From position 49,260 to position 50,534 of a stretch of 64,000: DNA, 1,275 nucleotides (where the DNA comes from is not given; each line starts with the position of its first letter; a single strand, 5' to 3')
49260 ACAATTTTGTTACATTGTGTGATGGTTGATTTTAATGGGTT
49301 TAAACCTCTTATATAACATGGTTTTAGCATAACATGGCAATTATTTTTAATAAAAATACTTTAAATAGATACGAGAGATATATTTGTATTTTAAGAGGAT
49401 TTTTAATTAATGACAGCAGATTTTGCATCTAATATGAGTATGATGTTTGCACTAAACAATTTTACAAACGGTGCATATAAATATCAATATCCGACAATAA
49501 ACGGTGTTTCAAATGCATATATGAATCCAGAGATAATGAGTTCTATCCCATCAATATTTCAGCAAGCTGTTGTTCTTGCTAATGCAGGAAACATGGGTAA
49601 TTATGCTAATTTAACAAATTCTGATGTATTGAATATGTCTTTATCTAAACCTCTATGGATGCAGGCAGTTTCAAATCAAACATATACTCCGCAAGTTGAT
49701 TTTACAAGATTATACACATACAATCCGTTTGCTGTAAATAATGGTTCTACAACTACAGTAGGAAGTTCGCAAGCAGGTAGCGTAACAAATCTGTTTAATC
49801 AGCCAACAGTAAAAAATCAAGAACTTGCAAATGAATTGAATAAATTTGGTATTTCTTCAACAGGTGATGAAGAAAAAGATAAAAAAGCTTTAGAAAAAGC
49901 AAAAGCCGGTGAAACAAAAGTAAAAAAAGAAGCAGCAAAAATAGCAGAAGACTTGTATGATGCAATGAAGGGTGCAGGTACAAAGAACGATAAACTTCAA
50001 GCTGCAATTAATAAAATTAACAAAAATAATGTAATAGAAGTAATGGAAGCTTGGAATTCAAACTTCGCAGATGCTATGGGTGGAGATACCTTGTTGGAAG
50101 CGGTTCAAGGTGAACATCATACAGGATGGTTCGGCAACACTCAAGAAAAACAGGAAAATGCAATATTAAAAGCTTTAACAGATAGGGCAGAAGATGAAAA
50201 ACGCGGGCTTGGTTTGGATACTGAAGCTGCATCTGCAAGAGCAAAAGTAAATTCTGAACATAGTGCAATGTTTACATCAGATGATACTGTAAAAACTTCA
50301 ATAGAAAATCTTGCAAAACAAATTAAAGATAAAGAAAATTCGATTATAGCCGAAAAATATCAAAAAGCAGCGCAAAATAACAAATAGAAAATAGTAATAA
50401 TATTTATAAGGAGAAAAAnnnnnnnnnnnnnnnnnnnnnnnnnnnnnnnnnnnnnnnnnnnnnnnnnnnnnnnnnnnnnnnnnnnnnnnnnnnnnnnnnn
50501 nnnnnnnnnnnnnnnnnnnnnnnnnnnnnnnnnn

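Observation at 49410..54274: Mosaic three-gene family with shuffled modules and no recognisable function or export signal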

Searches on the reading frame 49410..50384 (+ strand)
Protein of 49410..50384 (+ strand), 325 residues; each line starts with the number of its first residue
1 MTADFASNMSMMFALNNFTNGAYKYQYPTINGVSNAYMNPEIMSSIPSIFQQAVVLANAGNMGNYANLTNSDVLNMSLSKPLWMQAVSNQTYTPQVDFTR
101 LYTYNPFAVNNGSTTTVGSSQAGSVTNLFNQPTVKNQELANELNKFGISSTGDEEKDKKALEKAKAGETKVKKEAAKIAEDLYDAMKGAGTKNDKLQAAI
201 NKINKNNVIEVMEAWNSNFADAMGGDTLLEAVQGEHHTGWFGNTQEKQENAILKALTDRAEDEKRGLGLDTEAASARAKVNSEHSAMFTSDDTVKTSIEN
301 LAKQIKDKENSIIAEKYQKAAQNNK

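Call 3: search_protein_families(library=pfam, proteins=[window:49410-50384:+], max_evalue=1)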
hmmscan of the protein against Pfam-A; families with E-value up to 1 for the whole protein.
window:49410-50384:+ (325 aa): 2 families
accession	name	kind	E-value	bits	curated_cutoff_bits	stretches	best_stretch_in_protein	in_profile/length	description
PF14771.11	DUF4476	-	0.046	14.4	22.5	0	179-210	7-37/91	Domain of unknown function (DUF4476)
PF00191.25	Annexin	-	0.076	13.6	25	1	179-219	3-43/66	Annexin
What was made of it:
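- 49410..50387 (+): P1: N1 module (N/Q/M/aromatic-rich, aa 1-110), then a linker with the motif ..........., then a C-terminal annexin-repeat module (C1). Pfam Annexin 13.6 bits, below threshold, for this protein alone (call 3).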

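Call 7: search_protein_families(library=ncbifam, proteins=[window:49410-50384:+], max_evalue=1)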
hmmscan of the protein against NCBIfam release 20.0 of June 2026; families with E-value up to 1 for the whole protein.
window:49410-50384:+ (325 aa): 0 families
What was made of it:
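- On Flagellar axial or exported proteins: No such domain (calls 3, 7).
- No similarity to any flagellar protein family (calls 3, 7).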

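Call 71: search_protein_families(library=padloc, proteins=[window:49410-50384:+], max_evalue=0.1)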
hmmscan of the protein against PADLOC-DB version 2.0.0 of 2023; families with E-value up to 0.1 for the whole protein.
window:49410-50384:+ (325 aa): 0 families

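Call 72: search_protein_families(library=phrogs, proteins=[window:49410-50384:+], max_evalue=0.1)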
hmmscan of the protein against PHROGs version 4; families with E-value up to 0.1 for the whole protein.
window:49410-50384:+ (325 aa): 2 families
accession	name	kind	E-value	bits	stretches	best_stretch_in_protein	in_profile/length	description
phrog_6144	-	unknown function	0.019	16.4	1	158-207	116-164/182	-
phrog_25634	-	unknown function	0.019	16.2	1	239-307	37-106/125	-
